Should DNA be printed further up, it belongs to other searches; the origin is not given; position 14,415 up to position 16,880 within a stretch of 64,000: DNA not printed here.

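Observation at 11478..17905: A sugar-type ABC importer operon whose only enzyme is an ADP-ribosylglycohydrolase-family fusion protein, followed by an MFS transporter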

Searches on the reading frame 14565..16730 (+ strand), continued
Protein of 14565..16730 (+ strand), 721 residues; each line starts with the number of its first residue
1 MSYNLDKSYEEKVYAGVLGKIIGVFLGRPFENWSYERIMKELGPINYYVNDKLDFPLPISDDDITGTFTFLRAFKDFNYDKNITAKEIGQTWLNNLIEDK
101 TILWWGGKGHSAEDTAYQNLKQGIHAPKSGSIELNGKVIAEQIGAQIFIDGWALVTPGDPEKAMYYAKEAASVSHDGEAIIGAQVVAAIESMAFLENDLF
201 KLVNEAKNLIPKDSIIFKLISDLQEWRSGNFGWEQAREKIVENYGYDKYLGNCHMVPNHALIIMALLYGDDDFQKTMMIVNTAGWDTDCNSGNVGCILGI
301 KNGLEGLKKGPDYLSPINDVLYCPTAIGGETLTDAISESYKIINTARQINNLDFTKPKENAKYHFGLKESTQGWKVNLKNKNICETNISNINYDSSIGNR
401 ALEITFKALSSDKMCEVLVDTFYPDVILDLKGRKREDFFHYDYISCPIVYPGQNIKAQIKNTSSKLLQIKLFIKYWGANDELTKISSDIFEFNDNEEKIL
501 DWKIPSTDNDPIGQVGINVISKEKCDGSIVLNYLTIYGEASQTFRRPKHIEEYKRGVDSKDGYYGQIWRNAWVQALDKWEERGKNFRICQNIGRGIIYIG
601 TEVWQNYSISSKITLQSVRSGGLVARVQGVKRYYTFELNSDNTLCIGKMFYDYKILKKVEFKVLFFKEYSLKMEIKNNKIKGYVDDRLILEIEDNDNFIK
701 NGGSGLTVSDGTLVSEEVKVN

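Call 14: search_protein_families(library=pfam, proteins=[L006:12167-13150:+, L006:13144-14304:+, L006:14301-15116:+, L006:15109-15732:+, L006:5969-6769:-, L001:12200-13351:+, L001:13460-14074:+, L001:15414-16433:+, L001:16505-17479:-], max_evalue=0.001)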
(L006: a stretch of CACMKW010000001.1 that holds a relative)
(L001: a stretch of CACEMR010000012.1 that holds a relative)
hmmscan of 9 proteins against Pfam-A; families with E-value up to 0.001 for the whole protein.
L006:12167-13150:+ (327 aa): 1 family
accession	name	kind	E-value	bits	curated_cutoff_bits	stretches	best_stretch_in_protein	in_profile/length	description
PF00248.27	Aldo_ket_red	-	6.5e-62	209.7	24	1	15-311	1-286/291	Aldo/keto reductase family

L006:13144-14304:+ (386 aa): 1 family
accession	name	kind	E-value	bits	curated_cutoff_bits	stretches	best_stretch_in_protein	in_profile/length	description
PF07690.21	MFS_1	-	1.9e-16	60.4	33.4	2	30-328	11-323/347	Major Facilitator Superfamily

L006:14301-15116:+ (271 aa): 1 family
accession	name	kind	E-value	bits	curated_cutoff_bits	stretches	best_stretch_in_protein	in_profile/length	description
PF00795.27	CN_hydrolase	-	2.8e-44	151.8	23.2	1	28-262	22-255/256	Carbon-nitrogen hydrolase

L006:15109-15732:+ (207 aa): 9 families
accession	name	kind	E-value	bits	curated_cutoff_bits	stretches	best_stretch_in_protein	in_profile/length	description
PF13847.12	Methyltransf_31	-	6.3e-13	49.1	27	1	56-174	5-128/145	Methyltransferase domain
PF13489.12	Methyltransf_23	-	6.5e-11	42.7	27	1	41-153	10-117/164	Methyltransferase domain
PF13649.12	Methyltransf_25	-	3e-10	41.1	27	1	58-148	1-97/97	Methyltransferase domain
PF08242.18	Methyltransf_12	-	4.5e-10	40.6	30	1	59-149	1-97/98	Methyltransferase domain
PF08241.18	Methyltransf_11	-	2.1e-09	38.3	21.2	1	59-152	1-95/95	Methyltransferase domain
PF05175.20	MTS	-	2.3e-07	31.1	23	1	54-113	31-93/170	Methyltransferase small domain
PF01209.24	Ubie_methyltran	-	3.1e-06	27.2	20.1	1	17-99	9-93/233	ubiE/COQ5 methyltransferase family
PF10294.15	Methyltransf_16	-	1.3e-05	25.4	21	1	46-170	31-173/174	Lysine methyltransferase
PF05219.18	DREV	-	0.00011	21.8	26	1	49-151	89-185/265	DREV methyltransferase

L006:5969-6769:- (266 aa): 1 family
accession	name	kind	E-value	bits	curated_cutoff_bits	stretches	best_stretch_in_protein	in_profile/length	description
PF03328.21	HpcH_HpaI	-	6.2e-27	94.8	25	1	23-223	5-203/221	HpcH/HpaI aldolase/citrate lyase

L001:12200-13351:+ (383 aa): 1 family
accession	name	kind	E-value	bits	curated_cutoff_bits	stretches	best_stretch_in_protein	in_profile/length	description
PF07690.21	MFS_1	-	1.5e-20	73.9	33.4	2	14-204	2-194/347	Major Facilitator Superfamily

L001:13460-14074:+ (204 aa): 1 family
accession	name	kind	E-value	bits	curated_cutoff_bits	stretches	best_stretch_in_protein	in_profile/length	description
PF21614.2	DUF6854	-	0.00066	20.4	27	0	1-76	5-81/96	Domain of unknown function (DUF6854)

L001:15414-16433:+ (339 aa): 1 family
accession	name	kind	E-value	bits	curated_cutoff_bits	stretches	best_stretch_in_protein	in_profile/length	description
PF00487.30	FA_desaturase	-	5.2e-29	102.2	29.7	1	92-303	5-235/253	Fatty acid desaturase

L001:16505-17479:- (324 aa): 2 families
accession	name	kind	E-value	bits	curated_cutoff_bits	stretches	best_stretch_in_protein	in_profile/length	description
PF14497.11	GST_C_3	-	1.4e-10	41.7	21.6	1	162-285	2-103/104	Glutathione S-transferase, C-terminal domain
PF00043.30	GST_C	-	1.1e-05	26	20.7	1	194-277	28-93/93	Glutathione S-transferase, C-terminal domain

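Call 15: search_protein_families(library=pfam, proteins=[L041:1505-2479:+, L041:2605-3645:+, L041:4920-5954:+, L041:6611-8143:+, L041:12123-13442:+, L041:13455-14393:+, L041:14633-15034:+, L041:16315-16950:+, L041:17401-18105:-, P0089], max_evalue=0.001)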
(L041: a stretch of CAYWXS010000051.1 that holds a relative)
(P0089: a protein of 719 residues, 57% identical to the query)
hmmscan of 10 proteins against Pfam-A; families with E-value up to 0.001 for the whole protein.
L041:1505-2479:+ (324 aa): 2 families
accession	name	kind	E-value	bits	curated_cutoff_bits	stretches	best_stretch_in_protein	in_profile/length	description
PF00248.27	Aldo_ket_red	-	9e-67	225.6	24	1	22-320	2-290/291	Aldo/keto reductase family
PF13602.12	ADH_zinc_N_2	-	2.3e-05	25.8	27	1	76-176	35-125/134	Zinc-binding dehydrogenase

L041:2605-3645:+ (346 aa): 2 families
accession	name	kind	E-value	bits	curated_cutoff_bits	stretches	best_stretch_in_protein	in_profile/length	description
PF02678.22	Pirin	-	1.1e-24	86.9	26.1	1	69-146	32-108/108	Pirin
PF05726.19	Pirin_C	-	1.2e-20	74.2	27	1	215-315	4-103/103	Pirin C-terminal cupin domain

L041:4920-5954:+ (344 aa): 4 families
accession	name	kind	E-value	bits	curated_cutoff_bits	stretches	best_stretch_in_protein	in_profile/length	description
PF13377.12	Peripla_BP_3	-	8e-44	150.1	26.5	1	169-329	2-167/167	Periplasmic binding protein-like domain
PF00532.27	Peripla_BP_1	-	7.1e-37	127.8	22.2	1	59-325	1-279/281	Periplasmic binding proteins and sugar binding domain of LacI family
PF13407.12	Peripla_BP_4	-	1.4e-23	84.2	35.1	1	63-309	2-256/258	Periplasmic binding protein domain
PF00356.27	LacI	-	1.1e-18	67.1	27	1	3-48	1-46/46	Bacterial regulatory proteins, lacI family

L041:6611-8143:+ (510 aa): 2 families
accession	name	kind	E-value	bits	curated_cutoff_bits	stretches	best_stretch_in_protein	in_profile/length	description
PF13416.11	SBP_bac_8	-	1e-31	111.2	27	1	122-421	6-261/279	Bacterial extracellular solute-binding protein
PF01547.30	SBP_bac_1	-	2e-29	104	26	1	116-410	11-307/307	Bacterial extracellular solute-binding protein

L041:12123-13442:+ (439 aa): 1 family
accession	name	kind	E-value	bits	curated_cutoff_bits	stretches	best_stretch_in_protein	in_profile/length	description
PF03747.19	ADP_ribosyl_GH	-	2.8e-53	181.9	26.2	1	98-398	1-286/287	ADP-ribosylglycohydrolase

L041:13455-14393:+ (312 aa): 2 families
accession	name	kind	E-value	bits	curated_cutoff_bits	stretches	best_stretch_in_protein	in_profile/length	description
PF00294.29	PfkB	-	5.5e-68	230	25.8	1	1-296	1-302/302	pfkB family carbohydrate kinase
PF08543.17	Phos_pyr_kin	-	0.0001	22.2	27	1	163-224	105-166/246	Phosphomethylpyrimidine kinase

L041:14633-15034:+ (133 aa): 0 families

L041:16315-16950:+ (211 aa): 0 families

L041:17401-18105:- (234 aa): 1 family
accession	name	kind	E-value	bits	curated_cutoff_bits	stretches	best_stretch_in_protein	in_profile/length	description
PF04474.17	DUF554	-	9e-78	261.1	25.1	1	2-226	1-219/220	Protein of unknown function (DUF554)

P0089 (719 aa): 2 families
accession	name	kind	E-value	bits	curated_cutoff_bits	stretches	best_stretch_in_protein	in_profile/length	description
PF03747.19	ADP_ribosyl_GH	-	4.2e-51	174.7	26.2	1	14-306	2-285/287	ADP-ribosylglycohydrolase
PF21708.4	Glyco_hydro_59_C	-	4.2e-07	30.6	27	1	587-700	33-153/175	Galactocerebrosidase, C-terminal lectin domain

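Call 25: find_encoding_contigs(protein=P0053, flank=10000, max_places=3)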
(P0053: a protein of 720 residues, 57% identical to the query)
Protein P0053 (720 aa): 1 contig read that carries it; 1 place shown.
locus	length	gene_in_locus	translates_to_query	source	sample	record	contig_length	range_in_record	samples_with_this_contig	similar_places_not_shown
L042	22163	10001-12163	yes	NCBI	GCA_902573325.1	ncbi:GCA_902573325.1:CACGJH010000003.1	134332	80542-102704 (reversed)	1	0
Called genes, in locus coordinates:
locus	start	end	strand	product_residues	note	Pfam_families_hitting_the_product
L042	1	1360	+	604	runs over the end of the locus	PF00931:NB-ARC (faint), PF02367:TsaE (faint), PF02463:SMC_N (faint), PF03193:RsgA_GTPase (faint), PF00005:ABC_tran, PF05729:NACHT (faint), PF00005:ABC_tran, PF16326:ABC_tran_CTD, +4 more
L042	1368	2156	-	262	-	PF03328:HpcH_HpaI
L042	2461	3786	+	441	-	PF01547:SBP_bac_1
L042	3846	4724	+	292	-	PF00528:BPD_transp_1 (weak)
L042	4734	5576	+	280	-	PF00528:BPD_transp_1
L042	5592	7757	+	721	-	PF03747:ADP_ribosyl_GH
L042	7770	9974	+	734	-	PF03747:ADP_ribosyl_GH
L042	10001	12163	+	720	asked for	PF03747:ADP_ribosyl_GH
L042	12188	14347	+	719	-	PF03747:ADP_ribosyl_GH, PF21708:Glyco_hydro_59_C (weak)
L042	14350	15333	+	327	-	PF00248:Aldo_ket_red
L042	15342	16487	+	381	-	PF07690:MFS_1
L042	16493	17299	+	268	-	PF00795:CN_hydrolase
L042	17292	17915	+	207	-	PF01209:Ubie_methyltran (weak), PF10294:Methyltransf_16 (weak), PF13489:Methyltransf_23, PF05219:DREV (weak), PF13847:Methyltransf_31, PF08241:Methyltransf_11, PF08242:Methyltransf_12, PF13649:Methyltransf_25, +1 more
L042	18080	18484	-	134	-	PF01325:Fe_dep_repress, PF01047:MarR (weak), PF01978:TrmB (weak), PF08220:HTH_DeoR (weak), PF12802:MarR_2 (weak), PF02742:Fe_dep_repr_C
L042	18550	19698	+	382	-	PF11449:ArsP_2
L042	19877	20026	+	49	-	-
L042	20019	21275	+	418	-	PF00275:EPSP_synthase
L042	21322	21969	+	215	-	PF01634:HisG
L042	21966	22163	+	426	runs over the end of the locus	PF00815:Histidinol_dh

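Call 26: find_encoding_contigs(protein=P0117, flank=10000, max_places=3)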
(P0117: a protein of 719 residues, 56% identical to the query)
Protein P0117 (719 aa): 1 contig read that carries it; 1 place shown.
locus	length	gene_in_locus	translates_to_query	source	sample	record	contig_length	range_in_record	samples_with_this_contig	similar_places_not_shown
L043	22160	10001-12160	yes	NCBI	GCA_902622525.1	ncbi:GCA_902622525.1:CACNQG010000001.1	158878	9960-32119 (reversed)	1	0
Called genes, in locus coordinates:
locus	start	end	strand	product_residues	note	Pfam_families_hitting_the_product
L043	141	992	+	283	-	PF14497:GST_C_3 (weak)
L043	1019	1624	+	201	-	PF01323:DSBA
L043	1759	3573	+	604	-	PF02367:TsaE (faint), PF02463:SMC_N (faint), PF03193:RsgA_GTPase (faint), PF00005:ABC_tran, PF05729:NACHT (faint), PF13173:AAA_14 (faint), PF00005:ABC_tran, PF16326:ABC_tran_CTD, +3 more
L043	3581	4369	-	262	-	PF03328:HpcH_HpaI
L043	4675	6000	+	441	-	PF01547:SBP_bac_1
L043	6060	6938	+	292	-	PF00528:BPD_transp_1 (weak)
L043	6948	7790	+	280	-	PF00528:BPD_transp_1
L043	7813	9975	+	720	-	PF03747:ADP_ribosyl_GH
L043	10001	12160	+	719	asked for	PF03747:ADP_ribosyl_GH, PF21708:Glyco_hydro_59_C (weak)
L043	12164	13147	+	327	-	PF00248:Aldo_ket_red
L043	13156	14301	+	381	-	PF07690:MFS_1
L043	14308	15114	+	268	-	PF00795:CN_hydrolase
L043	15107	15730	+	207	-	PF01209:Ubie_methyltran (faint), PF13489:Methyltransf_23, PF05175:MTS, PF08241:Methyltransf_11, PF08242:Methyltransf_12, PF13649:Methyltransf_25, PF13847:Methyltransf_31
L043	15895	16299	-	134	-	PF01325:Fe_dep_repress, PF01047:MarR (weak), PF01978:TrmB (weak), PF08220:HTH_DeoR (weak), PF12802:MarR_2 (weak), PF02742:Fe_dep_repr_C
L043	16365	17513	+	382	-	PF11449:ArsP_2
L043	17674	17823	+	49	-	-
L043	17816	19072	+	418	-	PF00275:EPSP_synthase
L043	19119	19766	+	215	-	PF01634:HisG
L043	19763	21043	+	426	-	PF00815:Histidinol_dh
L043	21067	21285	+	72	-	PF01176:eIF-1a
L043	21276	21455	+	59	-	PF03884:YacG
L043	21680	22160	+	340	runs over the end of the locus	PF04069:OpuAC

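Call 29: search_solved_structures(query=A1, max_evalue=0.1, show_alignments=4)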
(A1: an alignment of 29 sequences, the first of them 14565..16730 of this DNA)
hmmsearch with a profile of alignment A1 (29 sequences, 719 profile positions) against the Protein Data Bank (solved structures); distinct sequences matched with E-value up to 0.1: 4.
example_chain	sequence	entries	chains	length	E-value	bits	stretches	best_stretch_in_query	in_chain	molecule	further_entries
4b1m_A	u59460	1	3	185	4.6e-05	24.9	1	598-716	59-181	LEVANASE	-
4b1l_A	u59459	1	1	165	5.1e-05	24.8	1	601-716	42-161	LEVANASE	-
4azz_A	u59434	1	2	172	5.8e-05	24.6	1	601-716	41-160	LEVANASE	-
1t5j_A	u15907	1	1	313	0.015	16.7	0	7-50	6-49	Hypothetical protein MJ1187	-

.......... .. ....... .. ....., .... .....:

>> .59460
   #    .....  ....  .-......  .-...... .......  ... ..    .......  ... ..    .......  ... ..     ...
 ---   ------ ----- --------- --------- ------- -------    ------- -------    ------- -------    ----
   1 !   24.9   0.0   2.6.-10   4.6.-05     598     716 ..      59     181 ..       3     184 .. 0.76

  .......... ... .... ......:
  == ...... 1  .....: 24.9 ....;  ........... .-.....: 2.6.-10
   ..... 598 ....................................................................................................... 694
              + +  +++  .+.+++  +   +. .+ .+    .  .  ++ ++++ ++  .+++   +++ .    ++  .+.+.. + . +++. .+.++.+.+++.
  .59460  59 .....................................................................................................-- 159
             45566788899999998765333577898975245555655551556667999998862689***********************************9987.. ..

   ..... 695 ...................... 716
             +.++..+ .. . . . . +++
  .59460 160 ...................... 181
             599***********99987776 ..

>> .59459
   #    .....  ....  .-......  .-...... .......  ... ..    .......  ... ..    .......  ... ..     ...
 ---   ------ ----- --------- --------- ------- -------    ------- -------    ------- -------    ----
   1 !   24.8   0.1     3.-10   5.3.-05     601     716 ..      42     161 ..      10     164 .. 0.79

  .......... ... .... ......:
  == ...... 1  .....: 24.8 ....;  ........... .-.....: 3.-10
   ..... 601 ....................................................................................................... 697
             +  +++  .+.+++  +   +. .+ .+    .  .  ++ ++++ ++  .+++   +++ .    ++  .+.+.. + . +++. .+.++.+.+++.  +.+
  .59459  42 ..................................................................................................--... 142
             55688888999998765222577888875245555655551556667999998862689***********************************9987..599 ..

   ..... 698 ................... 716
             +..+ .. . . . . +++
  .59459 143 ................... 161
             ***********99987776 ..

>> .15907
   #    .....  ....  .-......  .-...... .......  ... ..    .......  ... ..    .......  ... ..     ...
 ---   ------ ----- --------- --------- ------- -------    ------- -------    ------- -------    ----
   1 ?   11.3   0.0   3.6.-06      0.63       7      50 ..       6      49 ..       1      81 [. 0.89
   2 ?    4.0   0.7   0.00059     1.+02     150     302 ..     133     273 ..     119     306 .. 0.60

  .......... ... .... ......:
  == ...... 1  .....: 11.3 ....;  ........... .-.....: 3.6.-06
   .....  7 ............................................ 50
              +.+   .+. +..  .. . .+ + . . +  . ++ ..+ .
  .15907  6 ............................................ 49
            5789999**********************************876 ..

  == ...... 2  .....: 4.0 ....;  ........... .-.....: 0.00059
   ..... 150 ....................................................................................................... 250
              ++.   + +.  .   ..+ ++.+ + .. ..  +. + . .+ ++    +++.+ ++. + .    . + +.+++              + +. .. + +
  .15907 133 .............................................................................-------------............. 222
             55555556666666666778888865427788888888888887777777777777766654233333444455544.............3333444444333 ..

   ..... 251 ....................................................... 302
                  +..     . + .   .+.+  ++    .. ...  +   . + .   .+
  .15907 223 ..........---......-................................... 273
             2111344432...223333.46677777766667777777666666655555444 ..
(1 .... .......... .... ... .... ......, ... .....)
